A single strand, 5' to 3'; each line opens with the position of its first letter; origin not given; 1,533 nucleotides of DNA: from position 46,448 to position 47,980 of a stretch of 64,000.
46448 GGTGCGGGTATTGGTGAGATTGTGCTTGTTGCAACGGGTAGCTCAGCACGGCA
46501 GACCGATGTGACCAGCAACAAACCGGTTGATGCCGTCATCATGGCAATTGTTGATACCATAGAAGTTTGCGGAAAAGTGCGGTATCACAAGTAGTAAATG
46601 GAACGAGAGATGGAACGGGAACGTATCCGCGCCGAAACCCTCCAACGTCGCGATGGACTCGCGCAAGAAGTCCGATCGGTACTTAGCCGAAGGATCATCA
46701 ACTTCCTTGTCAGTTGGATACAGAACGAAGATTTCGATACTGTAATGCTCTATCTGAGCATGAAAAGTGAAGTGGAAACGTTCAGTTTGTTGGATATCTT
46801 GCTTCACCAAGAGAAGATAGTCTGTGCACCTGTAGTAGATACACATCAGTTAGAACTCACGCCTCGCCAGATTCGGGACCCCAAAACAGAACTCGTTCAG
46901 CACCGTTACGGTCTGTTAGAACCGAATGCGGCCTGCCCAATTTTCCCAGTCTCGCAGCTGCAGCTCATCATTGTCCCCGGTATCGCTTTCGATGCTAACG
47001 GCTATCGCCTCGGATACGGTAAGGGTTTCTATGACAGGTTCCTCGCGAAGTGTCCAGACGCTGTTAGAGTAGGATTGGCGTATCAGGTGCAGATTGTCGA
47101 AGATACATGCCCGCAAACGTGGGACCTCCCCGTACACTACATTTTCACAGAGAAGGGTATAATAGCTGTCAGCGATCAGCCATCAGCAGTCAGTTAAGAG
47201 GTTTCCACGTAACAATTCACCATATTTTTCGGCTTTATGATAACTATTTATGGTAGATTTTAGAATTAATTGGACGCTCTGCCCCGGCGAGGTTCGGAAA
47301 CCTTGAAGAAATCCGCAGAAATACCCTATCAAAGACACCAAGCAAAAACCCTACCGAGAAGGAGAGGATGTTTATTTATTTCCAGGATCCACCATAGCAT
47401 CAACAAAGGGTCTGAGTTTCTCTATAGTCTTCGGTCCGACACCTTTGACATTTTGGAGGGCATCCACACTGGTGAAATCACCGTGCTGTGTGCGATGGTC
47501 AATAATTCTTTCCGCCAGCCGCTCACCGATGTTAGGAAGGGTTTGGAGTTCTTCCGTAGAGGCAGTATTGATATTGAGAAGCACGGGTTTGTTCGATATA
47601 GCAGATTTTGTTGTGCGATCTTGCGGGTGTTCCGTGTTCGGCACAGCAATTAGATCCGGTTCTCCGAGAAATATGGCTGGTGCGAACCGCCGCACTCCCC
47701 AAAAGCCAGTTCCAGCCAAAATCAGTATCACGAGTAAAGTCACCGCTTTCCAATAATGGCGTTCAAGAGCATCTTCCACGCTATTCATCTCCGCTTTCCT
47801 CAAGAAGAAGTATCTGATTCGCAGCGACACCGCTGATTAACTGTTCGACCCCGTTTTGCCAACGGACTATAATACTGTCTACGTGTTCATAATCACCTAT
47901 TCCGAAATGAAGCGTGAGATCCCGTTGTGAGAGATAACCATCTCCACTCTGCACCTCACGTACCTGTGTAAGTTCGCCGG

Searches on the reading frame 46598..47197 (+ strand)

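Call 108: search_protein_families(library=pfam, proteins=[window:46598-47197:+], max_evalue=0.001)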
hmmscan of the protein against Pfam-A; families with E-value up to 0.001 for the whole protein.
window:46598-47197:+ (199 aa): 1 family
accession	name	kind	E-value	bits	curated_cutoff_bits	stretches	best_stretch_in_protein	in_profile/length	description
PF01812.26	5-FTHF_cyc-lig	-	3e-37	128.8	27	1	8-185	2-186/186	5-formyltetrahydrofolate cyclo-ligase family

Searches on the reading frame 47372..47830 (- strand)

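Call 108: search_protein_families(library=pfam, proteins=[window:47372-47830:-], max_evalue=0.001)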
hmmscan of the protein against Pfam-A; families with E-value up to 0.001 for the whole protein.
window:47372-47830:- (152 aa): 8 families
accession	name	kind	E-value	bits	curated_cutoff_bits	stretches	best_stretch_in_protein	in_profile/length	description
PF12836.13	HHH_3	-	2.9e-23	82.2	27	1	83-143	4-64/65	Helix-hairpin-helix motif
PF00633.29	HHH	-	1.8e-10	40.5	24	1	85-111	3-29/30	Helix-hairpin-helix motif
PF14520.12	HHH_5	-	2.7e-08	34.6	27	0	88-111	30-53/57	Helix-hairpin-helix domain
PF14716.13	HHH_8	-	3.6e-06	27.7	30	0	90-110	45-65/73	Helix-hairpin-helix domain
PF03934.19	T2SSK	-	2e-05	25.3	24.2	1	85-131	1-47/63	Type II secretion system (T2SS), protein K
PF12826.13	HHH_2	-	4.4e-05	24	27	0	86-111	28-53/64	Helix-hairpin-helix motif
PF21176.3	RecR_HhH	-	0.00031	20.9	27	0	93-109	6-22/45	RecR, helix-hairpin-helix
PF14579.12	HHH_6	-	0.00094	19.8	25.6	0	95-139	27-74/90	Helix-hairpin-helix motif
